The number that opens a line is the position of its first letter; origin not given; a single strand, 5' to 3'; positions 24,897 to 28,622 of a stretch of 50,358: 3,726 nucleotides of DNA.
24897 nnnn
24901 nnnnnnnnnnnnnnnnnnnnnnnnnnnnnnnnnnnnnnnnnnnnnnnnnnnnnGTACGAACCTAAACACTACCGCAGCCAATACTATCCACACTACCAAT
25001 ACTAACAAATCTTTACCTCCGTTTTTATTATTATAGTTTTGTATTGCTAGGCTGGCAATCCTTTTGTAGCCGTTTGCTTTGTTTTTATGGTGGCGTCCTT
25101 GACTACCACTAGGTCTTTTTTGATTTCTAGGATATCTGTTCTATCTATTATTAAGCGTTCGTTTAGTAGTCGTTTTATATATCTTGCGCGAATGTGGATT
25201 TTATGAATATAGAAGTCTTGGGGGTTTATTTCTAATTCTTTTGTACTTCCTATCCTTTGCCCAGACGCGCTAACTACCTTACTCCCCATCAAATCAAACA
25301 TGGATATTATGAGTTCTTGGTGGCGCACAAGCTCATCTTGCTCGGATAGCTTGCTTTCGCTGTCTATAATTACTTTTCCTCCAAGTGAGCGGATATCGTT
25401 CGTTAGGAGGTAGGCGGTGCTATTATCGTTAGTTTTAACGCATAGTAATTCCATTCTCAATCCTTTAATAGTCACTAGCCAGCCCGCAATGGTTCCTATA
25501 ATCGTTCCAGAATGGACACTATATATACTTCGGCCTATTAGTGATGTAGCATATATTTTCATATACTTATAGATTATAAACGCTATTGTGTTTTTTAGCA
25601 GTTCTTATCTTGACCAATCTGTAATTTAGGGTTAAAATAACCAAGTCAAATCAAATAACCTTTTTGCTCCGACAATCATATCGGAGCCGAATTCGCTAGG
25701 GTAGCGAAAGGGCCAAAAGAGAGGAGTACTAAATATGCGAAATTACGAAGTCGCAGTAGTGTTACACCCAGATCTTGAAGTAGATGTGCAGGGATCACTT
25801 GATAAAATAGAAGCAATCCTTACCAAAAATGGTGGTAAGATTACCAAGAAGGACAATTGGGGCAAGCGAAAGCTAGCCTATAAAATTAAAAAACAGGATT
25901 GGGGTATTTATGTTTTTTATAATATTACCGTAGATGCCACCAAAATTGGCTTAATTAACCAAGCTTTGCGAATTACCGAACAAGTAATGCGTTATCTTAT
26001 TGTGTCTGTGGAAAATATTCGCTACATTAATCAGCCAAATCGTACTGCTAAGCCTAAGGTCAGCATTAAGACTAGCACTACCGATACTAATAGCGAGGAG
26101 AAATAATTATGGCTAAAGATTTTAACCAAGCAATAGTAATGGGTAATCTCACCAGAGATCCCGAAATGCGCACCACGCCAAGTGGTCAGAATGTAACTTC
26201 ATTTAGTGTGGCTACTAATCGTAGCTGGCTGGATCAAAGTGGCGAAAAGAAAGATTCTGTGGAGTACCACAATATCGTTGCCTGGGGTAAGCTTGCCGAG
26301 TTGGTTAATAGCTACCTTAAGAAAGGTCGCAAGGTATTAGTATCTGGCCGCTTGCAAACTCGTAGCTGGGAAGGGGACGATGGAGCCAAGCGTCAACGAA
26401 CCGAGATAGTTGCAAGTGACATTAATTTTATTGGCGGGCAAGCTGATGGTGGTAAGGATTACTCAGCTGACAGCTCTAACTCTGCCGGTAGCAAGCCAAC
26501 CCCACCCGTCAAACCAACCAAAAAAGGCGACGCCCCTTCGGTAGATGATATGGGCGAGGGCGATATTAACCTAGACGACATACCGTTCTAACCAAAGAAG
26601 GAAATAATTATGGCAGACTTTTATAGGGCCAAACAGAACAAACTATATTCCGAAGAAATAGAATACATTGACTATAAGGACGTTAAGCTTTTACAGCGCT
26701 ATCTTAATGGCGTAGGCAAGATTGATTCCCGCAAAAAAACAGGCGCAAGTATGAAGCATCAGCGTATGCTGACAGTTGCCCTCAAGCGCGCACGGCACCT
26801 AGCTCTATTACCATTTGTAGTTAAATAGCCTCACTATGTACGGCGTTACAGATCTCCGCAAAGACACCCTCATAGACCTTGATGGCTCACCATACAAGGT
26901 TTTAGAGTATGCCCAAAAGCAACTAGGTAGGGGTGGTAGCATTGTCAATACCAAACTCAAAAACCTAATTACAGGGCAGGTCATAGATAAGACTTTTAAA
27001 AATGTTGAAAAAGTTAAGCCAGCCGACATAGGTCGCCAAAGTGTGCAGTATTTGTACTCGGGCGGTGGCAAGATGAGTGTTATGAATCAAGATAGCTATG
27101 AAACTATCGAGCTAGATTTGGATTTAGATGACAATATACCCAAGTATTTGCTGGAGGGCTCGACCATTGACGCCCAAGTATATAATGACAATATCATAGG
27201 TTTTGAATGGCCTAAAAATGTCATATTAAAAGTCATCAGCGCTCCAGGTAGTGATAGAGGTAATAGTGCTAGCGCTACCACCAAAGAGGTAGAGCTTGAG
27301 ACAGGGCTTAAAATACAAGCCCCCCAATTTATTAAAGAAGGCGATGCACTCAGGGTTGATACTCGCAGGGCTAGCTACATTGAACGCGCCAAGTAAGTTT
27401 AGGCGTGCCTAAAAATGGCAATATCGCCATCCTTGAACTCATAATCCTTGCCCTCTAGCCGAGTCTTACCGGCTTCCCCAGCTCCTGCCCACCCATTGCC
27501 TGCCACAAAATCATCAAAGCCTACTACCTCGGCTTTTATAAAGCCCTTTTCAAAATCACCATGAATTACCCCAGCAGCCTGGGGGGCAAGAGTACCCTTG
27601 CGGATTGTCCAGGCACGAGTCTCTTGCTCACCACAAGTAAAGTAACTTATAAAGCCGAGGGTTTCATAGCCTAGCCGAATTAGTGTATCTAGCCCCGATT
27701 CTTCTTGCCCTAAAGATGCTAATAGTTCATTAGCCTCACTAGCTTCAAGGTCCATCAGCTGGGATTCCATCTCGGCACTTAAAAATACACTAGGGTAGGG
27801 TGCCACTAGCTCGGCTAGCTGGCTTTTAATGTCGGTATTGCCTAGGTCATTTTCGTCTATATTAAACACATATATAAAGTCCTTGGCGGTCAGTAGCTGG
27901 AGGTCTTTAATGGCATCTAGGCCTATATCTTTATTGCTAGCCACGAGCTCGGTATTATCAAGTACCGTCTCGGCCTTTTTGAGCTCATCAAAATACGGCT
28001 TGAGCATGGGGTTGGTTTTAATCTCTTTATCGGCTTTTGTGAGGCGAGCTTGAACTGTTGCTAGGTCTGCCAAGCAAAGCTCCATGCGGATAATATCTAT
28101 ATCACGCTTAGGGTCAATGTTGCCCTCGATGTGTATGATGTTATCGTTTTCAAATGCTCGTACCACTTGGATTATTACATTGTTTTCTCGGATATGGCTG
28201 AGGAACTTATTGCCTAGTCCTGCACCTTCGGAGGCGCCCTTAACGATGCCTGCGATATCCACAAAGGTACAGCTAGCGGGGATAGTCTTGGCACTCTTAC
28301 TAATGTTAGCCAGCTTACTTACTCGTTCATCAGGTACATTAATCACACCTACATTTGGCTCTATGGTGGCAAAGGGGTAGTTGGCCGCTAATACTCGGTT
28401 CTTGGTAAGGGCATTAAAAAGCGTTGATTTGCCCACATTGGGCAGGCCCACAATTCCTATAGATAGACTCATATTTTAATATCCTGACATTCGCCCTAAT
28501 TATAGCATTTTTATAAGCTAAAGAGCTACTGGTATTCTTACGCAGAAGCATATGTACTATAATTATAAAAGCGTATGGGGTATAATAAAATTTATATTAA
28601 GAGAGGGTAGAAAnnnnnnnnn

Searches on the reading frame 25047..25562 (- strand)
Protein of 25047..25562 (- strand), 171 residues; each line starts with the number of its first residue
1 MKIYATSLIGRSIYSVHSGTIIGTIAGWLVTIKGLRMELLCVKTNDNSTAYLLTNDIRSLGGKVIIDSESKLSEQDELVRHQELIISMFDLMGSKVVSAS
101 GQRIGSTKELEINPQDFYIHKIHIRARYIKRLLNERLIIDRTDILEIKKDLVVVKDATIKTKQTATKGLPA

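Call 69: search_protein_families(library=pfam, proteins=[window:25047-25562:-], max_evalue=0.001)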
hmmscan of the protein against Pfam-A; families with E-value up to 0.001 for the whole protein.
window:25047-25562:- (171 aa): 1 family
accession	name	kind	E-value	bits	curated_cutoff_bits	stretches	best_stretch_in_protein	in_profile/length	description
PF05239.21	PRC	-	2.1e-06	28.1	21.2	0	3-67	4-72/78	PRC-barrel domain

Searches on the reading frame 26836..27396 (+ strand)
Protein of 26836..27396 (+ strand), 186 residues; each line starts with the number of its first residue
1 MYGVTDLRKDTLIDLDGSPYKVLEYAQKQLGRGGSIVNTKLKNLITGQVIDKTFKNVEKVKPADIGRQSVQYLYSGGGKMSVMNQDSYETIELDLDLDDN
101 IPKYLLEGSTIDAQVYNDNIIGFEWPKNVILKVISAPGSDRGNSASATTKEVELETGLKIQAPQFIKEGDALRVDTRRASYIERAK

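Call 5: search_protein_families(library=pfam, proteins=[window:26836-27396:+])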
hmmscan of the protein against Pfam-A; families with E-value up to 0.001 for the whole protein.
window:26836-27396:+ (186 aa): 3 families
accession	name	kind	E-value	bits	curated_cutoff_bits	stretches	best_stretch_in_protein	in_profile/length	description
PF09285.17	Elong-fact-P_C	-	8.2e-18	64.3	25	1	129-184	1-56/56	Elongation factor P, C-terminal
PF08207.18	EFP_N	-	1.5e-17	63.8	23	1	5-60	3-58/58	Elongation factor P (EF-P) KOW-like domain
PF01132.26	EFP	-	4.7e-11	42.9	27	1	69-121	2-54/54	Elongation factor P (EF-P) OB domain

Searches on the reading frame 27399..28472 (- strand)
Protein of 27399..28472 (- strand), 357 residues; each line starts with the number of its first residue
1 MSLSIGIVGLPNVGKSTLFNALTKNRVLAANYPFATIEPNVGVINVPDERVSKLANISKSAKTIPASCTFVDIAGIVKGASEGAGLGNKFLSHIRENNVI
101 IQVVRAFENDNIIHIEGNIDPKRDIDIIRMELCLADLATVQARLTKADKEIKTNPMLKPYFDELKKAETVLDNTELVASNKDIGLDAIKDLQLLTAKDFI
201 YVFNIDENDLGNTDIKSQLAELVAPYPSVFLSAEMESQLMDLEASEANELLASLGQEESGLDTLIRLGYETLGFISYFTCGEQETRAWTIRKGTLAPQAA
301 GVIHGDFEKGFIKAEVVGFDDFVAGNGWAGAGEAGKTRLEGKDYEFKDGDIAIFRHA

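Call 5: search_protein_families(library=pfam, proteins=[window:27399-28472:-])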
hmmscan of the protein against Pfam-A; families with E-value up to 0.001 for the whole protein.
window:27399-28472:- (357 aa): 4 families
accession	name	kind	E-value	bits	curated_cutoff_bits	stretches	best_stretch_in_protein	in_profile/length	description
PF06071.19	YchF-GTPase_C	-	1.2e-33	115.5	27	1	275-356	2-83/84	Protein of unknown function (DUF933)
PF01926.29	MMR_HSR1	-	8.9e-23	81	21.9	1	5-109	2-86/113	50S ribosome-binding GTPase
PF02421.24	FeoB_N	-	4.1e-09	36.6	27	1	5-50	3-48/156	Ferrous iron transport protein B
PF00350.29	Dynamin_N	-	0.00089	19.8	27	0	5-30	1-26/168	Dynamin family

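Call 6: search_protein_families(library=ncbifam, proteins=[window:27399-28472:-])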
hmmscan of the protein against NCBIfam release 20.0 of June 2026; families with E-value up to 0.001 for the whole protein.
window:27399-28472:- (357 aa): 17 families
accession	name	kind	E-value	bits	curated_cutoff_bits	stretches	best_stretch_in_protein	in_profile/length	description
TIGR00092.1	TIGR00092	equivalog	5.8e-127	423.8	279.2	1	1-356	1-366/368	redox-regulated ATPase YchF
NF007171.0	PRK09602.1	subfamily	1.7e-34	119.4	387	1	1-154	1-164/397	YchF-related putative GTPase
NF008956.1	PRK12299.1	equivalog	2.8e-25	89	300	1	5-132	161-260/327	GTPase ObgE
TIGR02729.1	Obg_CgtA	equivalog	6.5e-25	87.8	280.25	1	5-132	160-264/329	Obg family GTPase CgtA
NF008955.0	PRK12297.1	equivalog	3.1e-24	85.7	406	1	5-133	162-267/429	GTPase ObgE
NF008954.1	PRK12296.1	equivalog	7.3e-20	70.8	377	1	5-135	162-269/470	GTPase ObgE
TIGR03156.1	GTP_HflX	equivalog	1.2e-09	37.6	216.75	1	4-50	191-237/351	GTPase HflX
TIGR00231.1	small_GTP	domain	2.4e-08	33.9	42.5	1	4-106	5-93/164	GTP-binding protein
TIGR00437.1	feoB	equivalog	7.7e-08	31.5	315.65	1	9-51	1-43/594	ferrous iron transport protein B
NF008280.0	PRK11058.1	equivalog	1.2e-07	30.9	441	1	5-57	200-252/426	ribosome rescue GTPase HflX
TIGR03594.1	GTPase_EngA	equivalog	4.3e-07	29.3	306.7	1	5-31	3-30/432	ribosome biogenesis GTPase Der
TIGR03596.1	GTPase_YlqF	equivalog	6.5e-06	25.7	208.2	1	5-29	121-145/276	ribosome biogenesis GTPase YlqF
NF000908.1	PRK00089.1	equivalog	1.6e-05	24.4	237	1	4-27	5-28/291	GTPase Era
NF007105.0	PRK09554.1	equivalog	2.3e-05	22.7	683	1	2-52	3-53/772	Fe(2+) transporter permease subunit FeoB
TIGR00436.1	era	equivalog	9.3e-05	21.9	116.25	1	4-28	2-26/270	GTPase Era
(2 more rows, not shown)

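Call 71: list_cluster_members(proteins=[window:27399-28472:-, window:32183-33229:+])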
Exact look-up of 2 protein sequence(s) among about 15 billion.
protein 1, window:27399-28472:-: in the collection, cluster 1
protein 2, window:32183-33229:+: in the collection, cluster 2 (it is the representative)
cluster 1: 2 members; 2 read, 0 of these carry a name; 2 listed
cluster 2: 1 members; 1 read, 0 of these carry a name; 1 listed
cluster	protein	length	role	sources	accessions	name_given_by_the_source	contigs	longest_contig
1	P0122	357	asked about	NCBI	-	-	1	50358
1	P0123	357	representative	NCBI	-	-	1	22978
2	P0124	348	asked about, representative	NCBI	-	-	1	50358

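Call 72: find_encoding_contigs(protein=P0123, flank=10000, max_places=3)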
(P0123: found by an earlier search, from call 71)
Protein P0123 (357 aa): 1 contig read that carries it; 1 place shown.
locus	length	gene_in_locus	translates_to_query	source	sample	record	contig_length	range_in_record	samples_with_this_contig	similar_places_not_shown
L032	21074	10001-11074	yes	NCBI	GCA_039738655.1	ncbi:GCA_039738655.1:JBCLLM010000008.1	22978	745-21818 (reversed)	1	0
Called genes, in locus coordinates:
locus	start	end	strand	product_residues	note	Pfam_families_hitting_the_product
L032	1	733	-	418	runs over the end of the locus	PF28597:T2SSF_N, PF00482:T2SSF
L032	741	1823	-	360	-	PF00437:T2SSE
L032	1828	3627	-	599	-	PF05157:MshEN, PF00437:T2SSE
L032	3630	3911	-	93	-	-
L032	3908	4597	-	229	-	-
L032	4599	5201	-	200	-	PF05137:PilN (faint)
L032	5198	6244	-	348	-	PF11104:PilM_2, PF14450:FtsA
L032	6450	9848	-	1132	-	-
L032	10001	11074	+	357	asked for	PF01926:MMR_HSR1, PF02421:FeoB_N, PF06071:YchF-GTPase_C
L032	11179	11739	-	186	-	PF08207:EFP_N, PF01132:EFP, PF09285:Elong-fact-P_C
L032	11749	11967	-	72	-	PF01084:Ribosomal_S18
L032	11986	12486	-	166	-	PF00436:SSB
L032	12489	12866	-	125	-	PF01250:Ribosomal_S6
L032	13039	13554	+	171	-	PF05239:PRC (faint)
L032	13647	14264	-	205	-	PF27462:RecX_N (weak), PF21982:RecX_HTH1, PF02631:RecX_HTH2, PF21981:RecX_HTH3 (weak)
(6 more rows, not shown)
